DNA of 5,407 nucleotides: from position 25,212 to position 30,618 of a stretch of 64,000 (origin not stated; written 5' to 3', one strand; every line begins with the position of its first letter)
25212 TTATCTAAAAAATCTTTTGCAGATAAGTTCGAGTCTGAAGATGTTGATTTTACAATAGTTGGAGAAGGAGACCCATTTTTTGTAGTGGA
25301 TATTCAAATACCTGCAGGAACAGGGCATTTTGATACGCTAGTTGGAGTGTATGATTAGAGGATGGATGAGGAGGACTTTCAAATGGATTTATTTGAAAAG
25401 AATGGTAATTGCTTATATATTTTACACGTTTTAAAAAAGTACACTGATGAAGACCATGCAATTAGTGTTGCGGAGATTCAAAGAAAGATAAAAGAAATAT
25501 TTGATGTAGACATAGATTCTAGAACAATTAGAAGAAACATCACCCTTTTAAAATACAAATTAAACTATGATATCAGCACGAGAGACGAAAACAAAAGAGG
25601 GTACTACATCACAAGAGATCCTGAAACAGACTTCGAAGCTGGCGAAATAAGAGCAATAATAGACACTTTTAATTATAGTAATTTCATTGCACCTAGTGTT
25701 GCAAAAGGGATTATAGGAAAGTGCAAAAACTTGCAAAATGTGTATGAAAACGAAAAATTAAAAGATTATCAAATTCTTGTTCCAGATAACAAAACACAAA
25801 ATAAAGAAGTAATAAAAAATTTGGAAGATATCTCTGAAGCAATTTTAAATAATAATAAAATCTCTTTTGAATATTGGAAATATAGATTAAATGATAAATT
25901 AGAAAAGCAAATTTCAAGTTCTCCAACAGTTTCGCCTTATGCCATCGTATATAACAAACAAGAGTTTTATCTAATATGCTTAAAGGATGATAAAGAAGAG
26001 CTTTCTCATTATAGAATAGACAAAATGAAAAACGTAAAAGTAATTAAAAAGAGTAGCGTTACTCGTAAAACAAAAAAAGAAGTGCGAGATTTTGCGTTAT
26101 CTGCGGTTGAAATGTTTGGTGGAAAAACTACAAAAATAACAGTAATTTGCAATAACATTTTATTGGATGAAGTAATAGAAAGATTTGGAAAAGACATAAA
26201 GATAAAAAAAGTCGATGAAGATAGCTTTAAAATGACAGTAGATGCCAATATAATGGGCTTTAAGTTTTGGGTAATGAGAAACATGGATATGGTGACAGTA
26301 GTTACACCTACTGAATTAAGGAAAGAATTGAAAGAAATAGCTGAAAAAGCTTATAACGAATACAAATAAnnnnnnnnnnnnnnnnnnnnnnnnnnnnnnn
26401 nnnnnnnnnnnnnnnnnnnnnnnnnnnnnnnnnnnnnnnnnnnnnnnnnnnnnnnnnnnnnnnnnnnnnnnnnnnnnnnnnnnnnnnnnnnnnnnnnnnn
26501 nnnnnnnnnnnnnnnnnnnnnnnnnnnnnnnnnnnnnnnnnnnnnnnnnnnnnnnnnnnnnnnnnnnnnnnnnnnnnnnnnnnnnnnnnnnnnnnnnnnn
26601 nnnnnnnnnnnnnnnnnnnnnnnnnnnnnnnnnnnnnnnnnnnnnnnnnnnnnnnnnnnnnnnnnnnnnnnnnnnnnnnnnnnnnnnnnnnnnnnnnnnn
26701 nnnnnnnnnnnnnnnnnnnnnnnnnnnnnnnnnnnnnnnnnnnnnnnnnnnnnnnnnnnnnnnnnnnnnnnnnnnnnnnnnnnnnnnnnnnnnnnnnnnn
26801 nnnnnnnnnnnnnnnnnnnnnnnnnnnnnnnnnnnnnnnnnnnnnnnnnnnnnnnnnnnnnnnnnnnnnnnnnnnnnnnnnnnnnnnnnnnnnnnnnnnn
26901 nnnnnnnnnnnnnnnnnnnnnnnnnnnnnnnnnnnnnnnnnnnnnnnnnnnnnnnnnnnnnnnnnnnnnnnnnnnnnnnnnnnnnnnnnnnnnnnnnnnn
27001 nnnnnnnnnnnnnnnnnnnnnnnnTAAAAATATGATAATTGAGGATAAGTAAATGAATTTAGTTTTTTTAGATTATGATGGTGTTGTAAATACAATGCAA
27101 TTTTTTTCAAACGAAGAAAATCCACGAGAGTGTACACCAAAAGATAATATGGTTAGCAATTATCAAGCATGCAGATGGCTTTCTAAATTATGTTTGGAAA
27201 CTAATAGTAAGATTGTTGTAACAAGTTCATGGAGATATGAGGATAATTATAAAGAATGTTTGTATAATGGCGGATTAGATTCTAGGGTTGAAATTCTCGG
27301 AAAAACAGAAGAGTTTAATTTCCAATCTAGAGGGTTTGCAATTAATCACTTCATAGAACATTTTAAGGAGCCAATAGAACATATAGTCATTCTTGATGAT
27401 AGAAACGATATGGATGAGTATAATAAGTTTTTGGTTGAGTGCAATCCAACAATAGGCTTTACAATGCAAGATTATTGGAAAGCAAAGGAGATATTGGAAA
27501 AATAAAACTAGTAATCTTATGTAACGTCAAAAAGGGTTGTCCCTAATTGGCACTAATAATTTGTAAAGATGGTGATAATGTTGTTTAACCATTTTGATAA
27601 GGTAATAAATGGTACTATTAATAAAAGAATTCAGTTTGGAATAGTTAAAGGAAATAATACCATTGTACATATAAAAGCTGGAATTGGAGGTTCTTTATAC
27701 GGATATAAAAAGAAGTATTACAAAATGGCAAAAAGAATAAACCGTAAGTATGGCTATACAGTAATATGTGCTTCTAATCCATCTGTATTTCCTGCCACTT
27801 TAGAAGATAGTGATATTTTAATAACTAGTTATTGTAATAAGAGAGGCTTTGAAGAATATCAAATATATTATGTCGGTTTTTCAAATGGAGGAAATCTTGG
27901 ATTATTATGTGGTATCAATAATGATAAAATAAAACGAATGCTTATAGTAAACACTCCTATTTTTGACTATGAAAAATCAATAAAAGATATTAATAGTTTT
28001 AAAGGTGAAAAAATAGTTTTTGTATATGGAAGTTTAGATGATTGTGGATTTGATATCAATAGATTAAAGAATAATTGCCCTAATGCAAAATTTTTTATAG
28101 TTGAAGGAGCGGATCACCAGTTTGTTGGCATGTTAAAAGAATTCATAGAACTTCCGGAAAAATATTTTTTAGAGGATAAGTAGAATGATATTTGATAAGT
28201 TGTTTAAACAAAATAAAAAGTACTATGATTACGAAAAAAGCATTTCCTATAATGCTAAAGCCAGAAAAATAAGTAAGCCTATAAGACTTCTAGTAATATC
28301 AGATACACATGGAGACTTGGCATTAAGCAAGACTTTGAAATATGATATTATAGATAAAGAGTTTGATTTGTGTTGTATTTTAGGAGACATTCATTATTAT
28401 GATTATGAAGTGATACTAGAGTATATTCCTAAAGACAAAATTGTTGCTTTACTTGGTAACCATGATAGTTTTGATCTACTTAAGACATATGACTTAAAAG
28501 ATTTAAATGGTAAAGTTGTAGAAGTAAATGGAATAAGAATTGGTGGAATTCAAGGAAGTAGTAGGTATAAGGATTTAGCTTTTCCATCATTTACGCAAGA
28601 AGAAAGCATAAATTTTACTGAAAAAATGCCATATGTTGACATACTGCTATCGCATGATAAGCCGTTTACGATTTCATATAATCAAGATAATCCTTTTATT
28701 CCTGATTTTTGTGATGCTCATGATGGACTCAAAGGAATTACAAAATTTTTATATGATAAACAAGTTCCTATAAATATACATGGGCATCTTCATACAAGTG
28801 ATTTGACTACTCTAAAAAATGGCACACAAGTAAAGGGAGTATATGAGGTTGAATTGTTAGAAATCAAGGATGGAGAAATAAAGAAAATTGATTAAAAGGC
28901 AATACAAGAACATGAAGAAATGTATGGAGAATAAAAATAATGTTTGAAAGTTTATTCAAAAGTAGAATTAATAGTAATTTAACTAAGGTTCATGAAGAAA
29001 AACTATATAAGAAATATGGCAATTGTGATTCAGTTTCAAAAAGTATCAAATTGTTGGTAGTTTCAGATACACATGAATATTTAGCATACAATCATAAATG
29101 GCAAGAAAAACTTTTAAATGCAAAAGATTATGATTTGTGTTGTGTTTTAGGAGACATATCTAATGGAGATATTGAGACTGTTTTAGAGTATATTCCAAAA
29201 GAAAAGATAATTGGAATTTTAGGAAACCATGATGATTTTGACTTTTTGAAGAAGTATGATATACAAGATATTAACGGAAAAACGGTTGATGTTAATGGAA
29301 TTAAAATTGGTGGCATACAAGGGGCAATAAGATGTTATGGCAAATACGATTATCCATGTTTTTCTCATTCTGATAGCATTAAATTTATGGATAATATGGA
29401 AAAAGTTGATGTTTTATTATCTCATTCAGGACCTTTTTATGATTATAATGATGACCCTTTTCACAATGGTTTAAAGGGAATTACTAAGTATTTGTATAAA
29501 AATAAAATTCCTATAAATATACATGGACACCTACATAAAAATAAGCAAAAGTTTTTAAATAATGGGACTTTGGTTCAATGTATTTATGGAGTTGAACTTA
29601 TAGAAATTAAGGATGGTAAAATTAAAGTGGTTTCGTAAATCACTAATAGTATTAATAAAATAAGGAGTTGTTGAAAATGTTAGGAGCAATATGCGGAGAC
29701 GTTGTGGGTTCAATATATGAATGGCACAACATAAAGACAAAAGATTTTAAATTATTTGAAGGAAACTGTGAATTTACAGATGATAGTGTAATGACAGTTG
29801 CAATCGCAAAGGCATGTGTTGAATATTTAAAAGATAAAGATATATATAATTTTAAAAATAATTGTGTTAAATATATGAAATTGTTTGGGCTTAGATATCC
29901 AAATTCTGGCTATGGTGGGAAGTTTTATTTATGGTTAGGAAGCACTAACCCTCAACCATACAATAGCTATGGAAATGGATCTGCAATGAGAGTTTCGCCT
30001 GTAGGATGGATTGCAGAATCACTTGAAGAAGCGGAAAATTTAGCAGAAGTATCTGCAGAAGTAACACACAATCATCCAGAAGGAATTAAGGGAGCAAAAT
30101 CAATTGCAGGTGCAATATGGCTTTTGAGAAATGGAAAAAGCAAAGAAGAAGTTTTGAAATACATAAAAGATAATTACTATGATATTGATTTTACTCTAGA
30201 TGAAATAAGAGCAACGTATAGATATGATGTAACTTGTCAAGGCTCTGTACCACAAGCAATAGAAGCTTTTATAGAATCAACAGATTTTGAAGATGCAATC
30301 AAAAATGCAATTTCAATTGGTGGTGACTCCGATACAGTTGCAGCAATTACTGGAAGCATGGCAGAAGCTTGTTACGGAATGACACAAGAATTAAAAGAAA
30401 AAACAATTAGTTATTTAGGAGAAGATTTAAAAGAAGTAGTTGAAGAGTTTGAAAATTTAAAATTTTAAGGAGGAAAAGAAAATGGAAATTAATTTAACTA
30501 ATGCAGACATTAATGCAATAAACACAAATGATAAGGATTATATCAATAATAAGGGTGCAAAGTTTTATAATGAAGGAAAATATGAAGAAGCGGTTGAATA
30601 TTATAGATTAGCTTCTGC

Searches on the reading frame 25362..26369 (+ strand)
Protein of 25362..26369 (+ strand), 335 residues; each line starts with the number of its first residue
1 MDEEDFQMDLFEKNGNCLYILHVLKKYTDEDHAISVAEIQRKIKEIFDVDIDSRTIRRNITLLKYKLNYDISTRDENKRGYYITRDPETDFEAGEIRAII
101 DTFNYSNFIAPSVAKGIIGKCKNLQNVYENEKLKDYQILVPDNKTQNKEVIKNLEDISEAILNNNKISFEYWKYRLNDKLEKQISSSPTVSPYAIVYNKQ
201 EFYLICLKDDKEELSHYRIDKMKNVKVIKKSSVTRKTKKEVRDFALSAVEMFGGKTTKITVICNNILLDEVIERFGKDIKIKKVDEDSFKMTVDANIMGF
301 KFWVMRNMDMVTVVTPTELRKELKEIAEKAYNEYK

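Call 8: search_protein_families(library=pfam, proteins=[window:25362-26369:+], max_evalue=0.01)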
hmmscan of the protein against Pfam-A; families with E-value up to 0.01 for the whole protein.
window:25362-26369:+ (335 aa): 2 families
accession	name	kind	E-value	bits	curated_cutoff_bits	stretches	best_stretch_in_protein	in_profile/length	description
PF13280.12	WYL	-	1.3e-12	47.9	21.8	1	153-227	2-70/70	WYL domain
PF25583.1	WCX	-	0.00012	22.7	23.9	1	270-330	16-75/76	WCX domain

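Call 87: search_protein_families(library=padloc, proteins=[window:25362-26369:+], max_evalue=0.001)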
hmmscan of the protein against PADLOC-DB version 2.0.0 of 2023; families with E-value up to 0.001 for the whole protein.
window:25362-26369:+ (335 aa): 2 families
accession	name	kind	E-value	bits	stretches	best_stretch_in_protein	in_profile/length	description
PDLC01652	WYL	-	1.1e-24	85.6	1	146-330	12-161/162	"CAS-I,CAS-II,CAS-III,CAS-IV,CAS-V,CAS-VI; associated_signaling"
PDLC01457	WYL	-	1.2e-15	55.7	1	32-264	17-207/229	"CAS-I,CAS-II,CAS-III,CAS-IV,CAS-V,CAS-VI; associated_signaling"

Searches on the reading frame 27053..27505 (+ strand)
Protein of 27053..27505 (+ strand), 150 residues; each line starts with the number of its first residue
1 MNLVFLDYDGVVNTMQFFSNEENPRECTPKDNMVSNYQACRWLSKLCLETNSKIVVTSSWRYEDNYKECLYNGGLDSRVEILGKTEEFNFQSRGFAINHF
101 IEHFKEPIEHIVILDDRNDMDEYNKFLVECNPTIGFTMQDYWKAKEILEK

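Call 8: search_protein_families(library=pfam, proteins=[window:27053-27505:+], max_evalue=0.01)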
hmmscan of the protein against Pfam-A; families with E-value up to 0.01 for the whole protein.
window:27053-27505:+ (150 aa): 1 family
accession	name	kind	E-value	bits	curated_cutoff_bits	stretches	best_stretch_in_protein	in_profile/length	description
PF18143.6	HAD_SAK_2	-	3.1e-20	73.4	27.5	1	3-140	1-138/139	HAD domain in Swiss Army Knife RNA repair proteins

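Call 87: search_protein_families(library=padloc, proteins=[window:27053-27505:+], max_evalue=0.001)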
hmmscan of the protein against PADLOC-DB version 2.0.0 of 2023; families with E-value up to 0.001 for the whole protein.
window:27053-27505:+ (150 aa): 0 families

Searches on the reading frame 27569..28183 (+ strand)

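Call 8: search_protein_families(library=pfam, proteins=[window:27569-28183:+], max_evalue=0.01)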
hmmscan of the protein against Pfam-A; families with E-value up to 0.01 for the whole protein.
window:27569-28183:+ (204 aa): 2 families
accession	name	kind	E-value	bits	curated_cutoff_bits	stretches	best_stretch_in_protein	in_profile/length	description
PF20434.5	BD-FAE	-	7.8e-05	22.7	26.8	1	42-157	24-144/215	BD-FAE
PF00561.26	Abhydrolase_1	-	0.0071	16.5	25.8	0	98-133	70-104/245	alpha/beta hydrolase fold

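Call 87: search_protein_families(library=padloc, proteins=[window:27569-28183:+], max_evalue=0.001)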
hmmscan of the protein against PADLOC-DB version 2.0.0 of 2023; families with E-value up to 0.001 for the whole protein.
window:27569-28183:+ (204 aa): 0 families

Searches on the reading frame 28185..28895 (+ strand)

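Call 8: search_protein_families(library=pfam, proteins=[window:28185-28895:+], max_evalue=0.01)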
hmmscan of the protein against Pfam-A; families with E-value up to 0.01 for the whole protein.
window:28185-28895:+ (236 aa): 2 families
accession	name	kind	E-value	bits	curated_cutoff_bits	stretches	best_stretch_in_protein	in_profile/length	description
PF00149.33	Metallophos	-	2.3e-11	44.9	21.5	1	33-204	1-190/191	Calcineurin-like phosphoesterase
PF12850.12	Metallophos_2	-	1.7e-06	28.5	27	1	34-209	2-123/154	Calcineurin-like phosphoesterase superfamily domain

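Call 87: search_protein_families(library=padloc, proteins=[window:28185-28895:+], max_evalue=0.001)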
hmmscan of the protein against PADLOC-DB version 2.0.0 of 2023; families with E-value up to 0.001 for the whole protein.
window:28185-28895:+ (236 aa): 1 family
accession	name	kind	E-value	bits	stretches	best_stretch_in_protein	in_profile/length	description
PDLC04908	PDC-S10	-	2.4e-11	41.3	1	28-215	5-194/223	-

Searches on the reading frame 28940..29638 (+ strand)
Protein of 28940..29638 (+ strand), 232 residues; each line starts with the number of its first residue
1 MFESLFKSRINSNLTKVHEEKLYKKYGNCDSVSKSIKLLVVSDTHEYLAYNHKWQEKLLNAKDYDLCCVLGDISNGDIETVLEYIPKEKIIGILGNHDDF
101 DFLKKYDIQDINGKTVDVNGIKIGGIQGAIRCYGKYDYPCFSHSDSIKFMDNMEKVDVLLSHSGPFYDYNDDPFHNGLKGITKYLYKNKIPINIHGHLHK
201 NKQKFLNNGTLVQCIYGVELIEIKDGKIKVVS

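Call 8: search_protein_families(library=pfam, proteins=[window:28940-29638:+], max_evalue=0.01)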
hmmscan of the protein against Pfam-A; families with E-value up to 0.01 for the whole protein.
window:28940-29638:+ (232 aa): 2 families
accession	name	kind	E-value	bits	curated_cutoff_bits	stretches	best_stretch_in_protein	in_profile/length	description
PF00149.33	Metallophos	-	1.5e-12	48.8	21.5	1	37-200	2-190/191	Calcineurin-like phosphoesterase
PF12850.12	Metallophos_2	-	2.8e-08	34.4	27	1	37-203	2-121/154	Calcineurin-like phosphoesterase superfamily domain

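Call 87: search_protein_families(library=padloc, proteins=[window:28940-29638:+], max_evalue=0.001)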
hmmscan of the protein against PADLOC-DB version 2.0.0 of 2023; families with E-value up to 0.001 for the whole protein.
window:28940-29638:+ (232 aa): 1 family
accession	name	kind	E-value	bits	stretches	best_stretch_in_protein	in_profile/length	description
PDLC04908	PDC-S10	-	1.6e-09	35.3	1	32-210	6-193/223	-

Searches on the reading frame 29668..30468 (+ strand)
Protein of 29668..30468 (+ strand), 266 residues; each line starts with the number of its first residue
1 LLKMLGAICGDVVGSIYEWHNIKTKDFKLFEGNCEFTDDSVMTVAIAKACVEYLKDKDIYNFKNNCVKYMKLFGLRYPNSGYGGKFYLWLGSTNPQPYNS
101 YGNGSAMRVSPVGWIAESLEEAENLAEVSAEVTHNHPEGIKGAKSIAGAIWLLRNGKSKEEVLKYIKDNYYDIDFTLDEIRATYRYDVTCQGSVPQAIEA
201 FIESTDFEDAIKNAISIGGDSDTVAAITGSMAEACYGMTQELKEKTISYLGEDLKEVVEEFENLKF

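Call 8: search_protein_families(library=pfam, proteins=[window:29668-30468:+], max_evalue=0.01)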
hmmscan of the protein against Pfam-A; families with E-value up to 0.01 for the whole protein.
window:29668-30468:+ (266 aa): 1 family
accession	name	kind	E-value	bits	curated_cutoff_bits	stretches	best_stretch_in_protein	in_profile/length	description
PF03747.19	ADP_ribosyl_GH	-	2.2e-36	126.4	26.2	1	4-239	3-282/287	ADP-ribosylglycohydrolase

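Call 87: search_protein_families(library=padloc, proteins=[window:29668-30468:+], max_evalue=0.001)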
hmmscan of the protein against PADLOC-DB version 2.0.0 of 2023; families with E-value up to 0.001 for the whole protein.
window:29668-30468:+ (266 aa): 0 families
